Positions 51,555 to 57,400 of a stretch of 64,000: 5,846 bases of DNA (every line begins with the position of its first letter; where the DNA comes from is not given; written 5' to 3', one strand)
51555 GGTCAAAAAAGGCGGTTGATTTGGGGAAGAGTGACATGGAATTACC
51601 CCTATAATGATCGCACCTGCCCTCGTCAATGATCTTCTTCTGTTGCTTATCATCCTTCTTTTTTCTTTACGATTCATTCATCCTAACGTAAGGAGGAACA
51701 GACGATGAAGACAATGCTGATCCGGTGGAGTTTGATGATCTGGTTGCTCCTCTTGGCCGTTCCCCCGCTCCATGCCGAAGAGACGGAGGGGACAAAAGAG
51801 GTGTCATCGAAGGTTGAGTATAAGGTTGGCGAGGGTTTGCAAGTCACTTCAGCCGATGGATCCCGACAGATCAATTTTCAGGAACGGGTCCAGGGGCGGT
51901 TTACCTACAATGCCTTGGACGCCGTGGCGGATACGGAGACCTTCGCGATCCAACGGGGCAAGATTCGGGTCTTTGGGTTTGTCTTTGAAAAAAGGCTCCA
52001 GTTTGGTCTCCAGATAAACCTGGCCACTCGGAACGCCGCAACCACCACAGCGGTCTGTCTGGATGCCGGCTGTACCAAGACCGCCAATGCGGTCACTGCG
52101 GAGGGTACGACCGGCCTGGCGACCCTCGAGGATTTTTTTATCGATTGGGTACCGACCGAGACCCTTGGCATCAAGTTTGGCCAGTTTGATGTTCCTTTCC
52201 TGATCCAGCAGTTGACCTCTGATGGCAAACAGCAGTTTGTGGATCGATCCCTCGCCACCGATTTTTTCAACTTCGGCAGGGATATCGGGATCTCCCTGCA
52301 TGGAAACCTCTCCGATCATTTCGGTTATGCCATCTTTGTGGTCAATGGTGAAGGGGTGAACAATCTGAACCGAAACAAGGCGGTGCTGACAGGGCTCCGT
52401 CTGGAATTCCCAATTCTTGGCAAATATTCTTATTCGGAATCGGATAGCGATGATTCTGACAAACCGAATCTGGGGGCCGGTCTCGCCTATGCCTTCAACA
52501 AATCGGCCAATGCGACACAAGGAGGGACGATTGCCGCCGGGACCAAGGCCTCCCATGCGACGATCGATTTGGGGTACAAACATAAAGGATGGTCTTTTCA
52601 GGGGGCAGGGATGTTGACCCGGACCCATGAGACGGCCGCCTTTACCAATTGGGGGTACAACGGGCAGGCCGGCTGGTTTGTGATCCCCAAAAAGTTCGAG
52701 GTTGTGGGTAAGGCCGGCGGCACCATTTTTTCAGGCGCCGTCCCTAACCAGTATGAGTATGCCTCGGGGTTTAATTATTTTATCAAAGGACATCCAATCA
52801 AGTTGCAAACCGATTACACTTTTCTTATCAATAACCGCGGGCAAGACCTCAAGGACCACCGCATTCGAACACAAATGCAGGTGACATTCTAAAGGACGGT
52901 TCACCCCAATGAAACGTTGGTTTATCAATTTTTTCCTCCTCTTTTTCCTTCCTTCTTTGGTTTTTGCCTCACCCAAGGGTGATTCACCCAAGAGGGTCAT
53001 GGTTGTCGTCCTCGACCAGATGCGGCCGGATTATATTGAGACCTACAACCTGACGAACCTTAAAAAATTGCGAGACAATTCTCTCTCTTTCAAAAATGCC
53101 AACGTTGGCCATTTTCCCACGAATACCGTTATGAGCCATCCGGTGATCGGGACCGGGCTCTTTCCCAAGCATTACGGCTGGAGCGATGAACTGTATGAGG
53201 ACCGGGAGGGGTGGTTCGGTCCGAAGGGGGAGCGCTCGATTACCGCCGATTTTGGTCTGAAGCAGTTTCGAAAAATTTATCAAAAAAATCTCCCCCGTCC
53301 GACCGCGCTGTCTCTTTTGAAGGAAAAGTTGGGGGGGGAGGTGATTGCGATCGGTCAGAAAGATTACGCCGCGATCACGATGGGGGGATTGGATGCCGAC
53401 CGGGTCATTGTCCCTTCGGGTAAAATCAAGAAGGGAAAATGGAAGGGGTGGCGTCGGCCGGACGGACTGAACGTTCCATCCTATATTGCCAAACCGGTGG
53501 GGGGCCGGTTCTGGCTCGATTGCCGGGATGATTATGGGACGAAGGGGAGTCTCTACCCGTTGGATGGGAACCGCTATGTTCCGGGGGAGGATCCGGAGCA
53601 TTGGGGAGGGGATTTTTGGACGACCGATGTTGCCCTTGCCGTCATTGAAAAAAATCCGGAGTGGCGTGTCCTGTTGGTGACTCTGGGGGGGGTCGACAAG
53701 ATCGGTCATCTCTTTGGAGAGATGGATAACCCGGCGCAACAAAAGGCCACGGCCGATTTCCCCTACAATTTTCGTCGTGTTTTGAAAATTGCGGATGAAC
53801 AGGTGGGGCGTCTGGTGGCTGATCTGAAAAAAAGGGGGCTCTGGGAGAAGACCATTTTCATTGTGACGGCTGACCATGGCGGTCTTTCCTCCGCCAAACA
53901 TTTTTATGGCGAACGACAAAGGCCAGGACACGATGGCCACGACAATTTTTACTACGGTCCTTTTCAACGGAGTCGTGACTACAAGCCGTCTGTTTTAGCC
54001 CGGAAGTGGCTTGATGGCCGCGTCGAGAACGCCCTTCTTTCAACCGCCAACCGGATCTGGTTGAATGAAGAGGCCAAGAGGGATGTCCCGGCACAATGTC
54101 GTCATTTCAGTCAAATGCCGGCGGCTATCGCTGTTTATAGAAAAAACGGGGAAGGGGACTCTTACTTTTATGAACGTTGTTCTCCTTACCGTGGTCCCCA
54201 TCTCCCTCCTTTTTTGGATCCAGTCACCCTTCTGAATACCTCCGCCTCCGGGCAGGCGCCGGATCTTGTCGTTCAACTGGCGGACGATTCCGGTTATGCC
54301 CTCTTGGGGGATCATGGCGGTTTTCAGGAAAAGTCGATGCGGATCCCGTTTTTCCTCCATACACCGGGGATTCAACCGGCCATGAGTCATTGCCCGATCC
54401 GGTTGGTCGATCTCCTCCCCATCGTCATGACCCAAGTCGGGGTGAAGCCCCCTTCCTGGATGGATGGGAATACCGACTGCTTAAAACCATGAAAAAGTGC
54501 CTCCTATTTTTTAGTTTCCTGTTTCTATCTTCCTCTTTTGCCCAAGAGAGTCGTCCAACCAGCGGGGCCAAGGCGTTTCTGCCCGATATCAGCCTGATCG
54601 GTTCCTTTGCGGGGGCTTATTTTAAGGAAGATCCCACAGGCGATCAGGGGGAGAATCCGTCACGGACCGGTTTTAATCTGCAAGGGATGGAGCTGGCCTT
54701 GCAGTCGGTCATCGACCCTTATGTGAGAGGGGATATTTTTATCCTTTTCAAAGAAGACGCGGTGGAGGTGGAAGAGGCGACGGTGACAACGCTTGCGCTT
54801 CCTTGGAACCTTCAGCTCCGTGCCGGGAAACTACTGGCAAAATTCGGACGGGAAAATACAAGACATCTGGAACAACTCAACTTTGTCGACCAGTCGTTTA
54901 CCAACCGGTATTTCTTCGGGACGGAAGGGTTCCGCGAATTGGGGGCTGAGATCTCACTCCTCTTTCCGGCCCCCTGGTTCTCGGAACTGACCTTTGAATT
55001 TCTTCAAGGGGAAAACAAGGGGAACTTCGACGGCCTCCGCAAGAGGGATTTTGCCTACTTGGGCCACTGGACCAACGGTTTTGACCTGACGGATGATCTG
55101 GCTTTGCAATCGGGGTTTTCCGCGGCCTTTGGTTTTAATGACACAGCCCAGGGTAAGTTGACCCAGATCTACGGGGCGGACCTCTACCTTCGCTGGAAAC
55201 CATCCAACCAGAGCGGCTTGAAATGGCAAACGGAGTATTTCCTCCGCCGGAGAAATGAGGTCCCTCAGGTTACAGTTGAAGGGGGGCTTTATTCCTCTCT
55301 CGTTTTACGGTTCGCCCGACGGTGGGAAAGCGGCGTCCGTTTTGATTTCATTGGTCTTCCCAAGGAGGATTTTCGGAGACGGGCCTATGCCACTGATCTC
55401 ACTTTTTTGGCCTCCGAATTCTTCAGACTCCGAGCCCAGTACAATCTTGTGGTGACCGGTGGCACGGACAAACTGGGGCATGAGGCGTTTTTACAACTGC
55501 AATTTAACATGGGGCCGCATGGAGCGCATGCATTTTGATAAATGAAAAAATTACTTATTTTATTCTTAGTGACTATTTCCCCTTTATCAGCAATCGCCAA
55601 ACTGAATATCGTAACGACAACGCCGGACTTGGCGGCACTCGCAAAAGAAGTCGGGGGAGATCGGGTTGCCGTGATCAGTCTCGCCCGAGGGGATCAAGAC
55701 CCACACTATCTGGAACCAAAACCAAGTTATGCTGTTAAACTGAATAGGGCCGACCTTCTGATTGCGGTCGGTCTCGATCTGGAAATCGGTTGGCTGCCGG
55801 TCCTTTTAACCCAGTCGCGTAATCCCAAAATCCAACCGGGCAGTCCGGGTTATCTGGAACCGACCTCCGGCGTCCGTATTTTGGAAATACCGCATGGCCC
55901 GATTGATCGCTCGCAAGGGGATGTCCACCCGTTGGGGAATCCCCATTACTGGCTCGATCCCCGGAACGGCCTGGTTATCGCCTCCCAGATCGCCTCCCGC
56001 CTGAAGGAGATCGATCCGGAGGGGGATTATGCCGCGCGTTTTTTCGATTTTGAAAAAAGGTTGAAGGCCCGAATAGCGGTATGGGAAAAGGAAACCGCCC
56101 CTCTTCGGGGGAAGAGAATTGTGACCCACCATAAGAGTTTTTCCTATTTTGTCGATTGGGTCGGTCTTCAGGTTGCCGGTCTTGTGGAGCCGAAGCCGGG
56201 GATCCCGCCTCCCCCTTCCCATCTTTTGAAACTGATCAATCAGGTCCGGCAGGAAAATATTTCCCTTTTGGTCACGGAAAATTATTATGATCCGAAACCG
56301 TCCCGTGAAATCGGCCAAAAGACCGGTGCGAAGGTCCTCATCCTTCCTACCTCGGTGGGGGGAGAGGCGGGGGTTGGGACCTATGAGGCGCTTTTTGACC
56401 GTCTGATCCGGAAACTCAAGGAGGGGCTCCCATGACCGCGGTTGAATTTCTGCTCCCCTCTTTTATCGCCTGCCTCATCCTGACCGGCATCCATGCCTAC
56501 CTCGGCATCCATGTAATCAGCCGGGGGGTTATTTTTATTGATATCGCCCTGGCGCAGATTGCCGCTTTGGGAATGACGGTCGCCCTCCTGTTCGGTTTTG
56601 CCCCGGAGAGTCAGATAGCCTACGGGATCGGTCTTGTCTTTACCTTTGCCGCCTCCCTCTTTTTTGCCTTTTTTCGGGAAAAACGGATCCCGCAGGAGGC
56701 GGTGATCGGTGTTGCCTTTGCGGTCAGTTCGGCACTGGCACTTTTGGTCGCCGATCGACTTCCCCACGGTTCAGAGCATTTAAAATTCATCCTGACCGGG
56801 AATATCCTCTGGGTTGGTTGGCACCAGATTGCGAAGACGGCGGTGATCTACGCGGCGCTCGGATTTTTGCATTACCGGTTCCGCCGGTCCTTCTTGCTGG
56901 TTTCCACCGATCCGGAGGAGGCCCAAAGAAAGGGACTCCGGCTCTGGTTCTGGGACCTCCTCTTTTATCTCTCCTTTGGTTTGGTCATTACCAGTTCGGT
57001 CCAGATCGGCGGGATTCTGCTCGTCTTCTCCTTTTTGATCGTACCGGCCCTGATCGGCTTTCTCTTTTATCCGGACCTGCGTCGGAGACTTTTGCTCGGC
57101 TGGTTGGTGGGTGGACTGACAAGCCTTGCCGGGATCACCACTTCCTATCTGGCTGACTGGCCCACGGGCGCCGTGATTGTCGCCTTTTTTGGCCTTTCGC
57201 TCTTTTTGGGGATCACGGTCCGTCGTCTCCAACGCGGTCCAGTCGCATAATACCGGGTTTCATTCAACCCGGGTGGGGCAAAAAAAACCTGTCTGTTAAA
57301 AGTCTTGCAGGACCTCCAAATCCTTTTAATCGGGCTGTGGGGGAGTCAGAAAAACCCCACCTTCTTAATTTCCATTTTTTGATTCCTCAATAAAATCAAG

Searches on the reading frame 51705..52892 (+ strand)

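Call 3: search_protein_families(library=pfam, proteins=[window:51705-52892:+], max_evalue=0.01)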
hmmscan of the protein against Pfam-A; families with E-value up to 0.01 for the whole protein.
window:51705-52892:+ (395 aa): 1 family
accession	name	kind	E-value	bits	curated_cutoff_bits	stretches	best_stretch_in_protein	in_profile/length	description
PF07396.17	Porin_O_P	-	9.5e-13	48.6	20.9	1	61-361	6-332/370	Phosphate-selective porin O and P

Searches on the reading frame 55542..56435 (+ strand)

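Call 3: search_protein_families(library=pfam, proteins=[window:55542-56435:+], max_evalue=0.01)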
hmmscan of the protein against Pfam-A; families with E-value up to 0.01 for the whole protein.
window:55542-56435:+ (297 aa): 1 family
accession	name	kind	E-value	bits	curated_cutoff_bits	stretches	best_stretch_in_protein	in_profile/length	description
PF01297.22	ZnuA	-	1.2e-50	172.9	29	1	23-295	1-263/263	Zinc-uptake complex component A periplasmic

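Call 4: search_protein_families(library=ncbifam, proteins=[window:55542-56435:+], max_evalue=1)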
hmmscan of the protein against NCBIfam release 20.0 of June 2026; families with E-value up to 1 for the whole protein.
window:55542-56435:+ (297 aa): 8 families
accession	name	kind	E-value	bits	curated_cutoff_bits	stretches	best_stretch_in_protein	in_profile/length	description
NF040870.1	AztC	equivalog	1.9e-29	103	350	1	23-296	1-277/277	zinc ABC transporter substrate-binding protein AztC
NF053842.1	MnTportMntCDein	equivalog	7.1e-26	91.1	400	1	18-265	3-248/281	manganese ABC transporter substrate-binding protein MntC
TIGR03772.1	anch_rpt_subst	equivalog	7.2e-19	67.8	350.45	2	128-240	312-428/486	anchored repeat ABC transporter, substrate-binding protein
NF040928.1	ABC_lipo_SloC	subfamily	1e-18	67.5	525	1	19-296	26-302/304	metal ABC transporter substrate-binding lipoprotein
NF053703.1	Mn_SBP_EfaA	exception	7.6e-18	64.7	485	1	19-265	34-275/310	Mn/Fe ABC transporter substrate-binding lipoprotein EfaA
NF047355.1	ABC_bind_Mn_Staph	exception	3.6e-14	52.7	500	1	19-266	31-275/309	manganese ABC transporter substrate-binding lipoprotein MntC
NF007091.2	PRK09545.1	equivalog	1.7e-13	50.5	268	2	130-265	147-284/318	zinc ABC transporter substrate-binding protein ZnuA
NF033605.1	Zn_bnd_ABC_AdcA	exception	2.9e-11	43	700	2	129-266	149-287/517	zinc ABC transporter substrate-binding lipoprotein AdcA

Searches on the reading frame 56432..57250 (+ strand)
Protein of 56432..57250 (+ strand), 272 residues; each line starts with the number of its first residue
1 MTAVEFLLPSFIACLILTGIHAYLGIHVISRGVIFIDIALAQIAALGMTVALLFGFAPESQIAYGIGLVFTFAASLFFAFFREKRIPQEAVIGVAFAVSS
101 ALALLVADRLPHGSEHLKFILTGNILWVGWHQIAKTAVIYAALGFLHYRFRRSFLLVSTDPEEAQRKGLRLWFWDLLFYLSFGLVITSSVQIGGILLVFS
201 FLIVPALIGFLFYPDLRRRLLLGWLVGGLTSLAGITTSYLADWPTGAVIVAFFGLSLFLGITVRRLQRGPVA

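Call 3: search_protein_families(library=pfam, proteins=[window:56432-57250:+], max_evalue=0.01)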
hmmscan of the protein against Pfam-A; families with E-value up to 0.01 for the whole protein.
window:56432-57250:+ (272 aa): 2 families
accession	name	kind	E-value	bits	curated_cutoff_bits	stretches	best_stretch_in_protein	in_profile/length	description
PF00950.22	ABC-3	-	9.5e-36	124.1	20.1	1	4-261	2-255/258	ABC 3 transport family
PF01032.23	FecCD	-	1.8e-12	47.4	26.5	1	41-263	80-310/311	FecCD transport family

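Call 4: search_protein_families(library=ncbifam, proteins=[window:56432-57250:+], max_evalue=1)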
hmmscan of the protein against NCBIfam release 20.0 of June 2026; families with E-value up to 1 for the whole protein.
window:56432-57250:+ (272 aa): 4 families
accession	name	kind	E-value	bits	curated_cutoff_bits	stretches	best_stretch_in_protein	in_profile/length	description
TIGR03770.1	anch_rpt_perm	equivalog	2.2e-24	86.6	296.8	1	9-252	18-258/270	anchored repeat-type ABC transporter permease subunit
NF040871.1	AztB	equivalog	2.8e-20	73.1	280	1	3-251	8-252/254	zinc ABC transporter permease AztB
NF040927.1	ABC_perm_SloB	subfamily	1.3e-17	64.5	460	1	4-251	9-251/271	metal ABC transporter permease subunit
NF007089.0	PRK09543.1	equivalog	1e-09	38.3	284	1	4-258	2-252/261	zinc ABC transporter permease subunit ZnuB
